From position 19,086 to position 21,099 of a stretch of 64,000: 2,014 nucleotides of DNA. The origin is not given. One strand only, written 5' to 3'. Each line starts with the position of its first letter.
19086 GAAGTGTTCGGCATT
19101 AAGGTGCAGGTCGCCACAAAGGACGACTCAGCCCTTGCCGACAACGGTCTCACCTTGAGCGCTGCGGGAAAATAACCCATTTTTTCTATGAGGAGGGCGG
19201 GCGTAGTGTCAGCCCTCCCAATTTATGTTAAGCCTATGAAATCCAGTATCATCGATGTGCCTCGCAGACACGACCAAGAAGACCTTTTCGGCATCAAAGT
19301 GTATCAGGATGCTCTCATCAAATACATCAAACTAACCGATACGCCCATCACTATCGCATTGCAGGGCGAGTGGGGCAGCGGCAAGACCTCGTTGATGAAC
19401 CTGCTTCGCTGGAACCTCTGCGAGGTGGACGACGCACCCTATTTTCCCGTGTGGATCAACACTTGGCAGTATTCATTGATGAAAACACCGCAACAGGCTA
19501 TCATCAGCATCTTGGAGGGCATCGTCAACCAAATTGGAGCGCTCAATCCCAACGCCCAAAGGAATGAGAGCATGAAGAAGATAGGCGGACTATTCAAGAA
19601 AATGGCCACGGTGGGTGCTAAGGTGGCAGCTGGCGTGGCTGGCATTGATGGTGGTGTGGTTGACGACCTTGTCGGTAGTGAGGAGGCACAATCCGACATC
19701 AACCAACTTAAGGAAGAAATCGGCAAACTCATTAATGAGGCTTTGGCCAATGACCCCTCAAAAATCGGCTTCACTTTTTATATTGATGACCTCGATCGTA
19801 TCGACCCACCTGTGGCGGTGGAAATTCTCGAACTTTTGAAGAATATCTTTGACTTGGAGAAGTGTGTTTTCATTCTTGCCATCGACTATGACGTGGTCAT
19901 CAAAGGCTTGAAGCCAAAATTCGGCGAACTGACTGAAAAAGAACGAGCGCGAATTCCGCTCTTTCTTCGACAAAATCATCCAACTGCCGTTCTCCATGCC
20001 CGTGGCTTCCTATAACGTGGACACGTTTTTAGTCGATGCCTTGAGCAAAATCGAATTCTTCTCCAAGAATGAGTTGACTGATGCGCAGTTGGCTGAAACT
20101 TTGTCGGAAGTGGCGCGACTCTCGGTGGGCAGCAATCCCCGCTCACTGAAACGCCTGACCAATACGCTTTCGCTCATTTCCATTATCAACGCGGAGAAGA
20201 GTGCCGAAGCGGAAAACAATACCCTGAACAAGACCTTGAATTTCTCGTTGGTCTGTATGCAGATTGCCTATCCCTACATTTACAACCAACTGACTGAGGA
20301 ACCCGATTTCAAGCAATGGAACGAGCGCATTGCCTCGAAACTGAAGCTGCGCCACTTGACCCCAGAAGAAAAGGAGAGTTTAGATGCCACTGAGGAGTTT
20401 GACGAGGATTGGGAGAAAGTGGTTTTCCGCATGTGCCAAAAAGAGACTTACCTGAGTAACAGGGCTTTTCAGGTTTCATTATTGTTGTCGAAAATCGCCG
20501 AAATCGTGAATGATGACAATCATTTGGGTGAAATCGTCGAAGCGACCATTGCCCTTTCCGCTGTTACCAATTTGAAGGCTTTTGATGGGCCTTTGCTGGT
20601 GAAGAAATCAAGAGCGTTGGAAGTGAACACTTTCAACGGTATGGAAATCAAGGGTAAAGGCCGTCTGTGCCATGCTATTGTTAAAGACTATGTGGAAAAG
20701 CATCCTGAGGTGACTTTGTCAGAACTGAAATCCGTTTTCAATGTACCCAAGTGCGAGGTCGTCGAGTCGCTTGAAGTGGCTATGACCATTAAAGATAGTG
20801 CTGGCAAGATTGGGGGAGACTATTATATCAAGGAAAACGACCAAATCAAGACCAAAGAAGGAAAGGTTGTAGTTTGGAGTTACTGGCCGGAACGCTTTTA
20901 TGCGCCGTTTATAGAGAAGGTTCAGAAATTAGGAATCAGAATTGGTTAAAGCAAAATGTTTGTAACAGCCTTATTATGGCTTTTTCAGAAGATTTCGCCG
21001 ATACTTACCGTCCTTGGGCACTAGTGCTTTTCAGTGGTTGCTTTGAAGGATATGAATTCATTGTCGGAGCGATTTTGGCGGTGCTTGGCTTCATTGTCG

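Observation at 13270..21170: Two diverged tandem KAP-NTPase cassettes, each with a different nuclease: candidate undescribed defence-like system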

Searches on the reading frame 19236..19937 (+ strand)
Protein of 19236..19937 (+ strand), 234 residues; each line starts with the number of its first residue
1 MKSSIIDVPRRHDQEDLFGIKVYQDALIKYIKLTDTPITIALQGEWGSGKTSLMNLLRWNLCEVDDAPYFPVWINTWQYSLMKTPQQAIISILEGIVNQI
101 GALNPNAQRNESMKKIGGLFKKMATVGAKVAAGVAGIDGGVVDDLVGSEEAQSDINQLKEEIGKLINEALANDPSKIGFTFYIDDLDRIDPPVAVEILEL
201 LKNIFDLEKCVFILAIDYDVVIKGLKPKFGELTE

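Call 26: search_protein_families(library=padloc, proteins=[window:19236-19937:+], max_evalue=0.01)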
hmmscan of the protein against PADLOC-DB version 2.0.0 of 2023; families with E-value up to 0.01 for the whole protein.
window:19236-19937:+ (234 aa): 12 families
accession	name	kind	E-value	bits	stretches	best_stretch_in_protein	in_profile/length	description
PDLC02361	PifA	-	7.6e-27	92.2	1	6-226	7-231/720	PifA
PDLC04959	PDC-S20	-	2e-24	85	1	14-226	17-235/464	-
PDLC02209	QatA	-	2.5e-15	54.2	2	27-123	22-112/646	-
PDLC04958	PDC-S20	-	5e-15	53.8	1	38-231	29-228/458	-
PDLC04957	PDC-S20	-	3.2e-14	51.2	1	28-231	21-237/446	-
PDLC04956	PDC-S20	-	7e-13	46.7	2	137-216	148-219/450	-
PDLC02210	QatA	-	6.6e-11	39.4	2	36-167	31-162/593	-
PDLC02741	PbeC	-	0.0001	18.9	1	23-85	15-76/644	PbeC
PDLC05031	PDC-S49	-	0.0071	13.2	0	25-55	11-42/624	-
PDLC00287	PtuA1|PtuA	-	0.008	12.9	0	16-62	197-246/584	AAA ATPase domain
PDLC02714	PbeC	-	0.0092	12.8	0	23-61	15-52/651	PbeC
PDLC03839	LeoA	-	0.0097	13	0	34-57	53-77/559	-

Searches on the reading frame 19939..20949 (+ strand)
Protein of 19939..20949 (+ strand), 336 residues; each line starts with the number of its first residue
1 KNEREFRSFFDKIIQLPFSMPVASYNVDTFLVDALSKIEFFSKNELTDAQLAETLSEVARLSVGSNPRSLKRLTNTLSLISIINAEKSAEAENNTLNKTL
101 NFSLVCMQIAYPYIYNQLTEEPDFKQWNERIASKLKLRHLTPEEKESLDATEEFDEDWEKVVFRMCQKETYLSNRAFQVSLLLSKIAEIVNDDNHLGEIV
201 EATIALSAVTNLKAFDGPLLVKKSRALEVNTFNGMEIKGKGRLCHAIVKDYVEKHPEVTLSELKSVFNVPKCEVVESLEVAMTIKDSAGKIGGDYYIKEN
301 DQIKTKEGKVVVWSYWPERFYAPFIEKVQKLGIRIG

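Call 26: search_protein_families(library=padloc, proteins=[window:19939-20949:+], max_evalue=0.01)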
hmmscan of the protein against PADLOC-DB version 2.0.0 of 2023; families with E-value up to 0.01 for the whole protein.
window:19939-20949:+ (336 aa): 1 family
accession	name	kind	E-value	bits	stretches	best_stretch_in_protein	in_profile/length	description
PDLC02210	QatA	-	0.0031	14.1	0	62-182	360-485/593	-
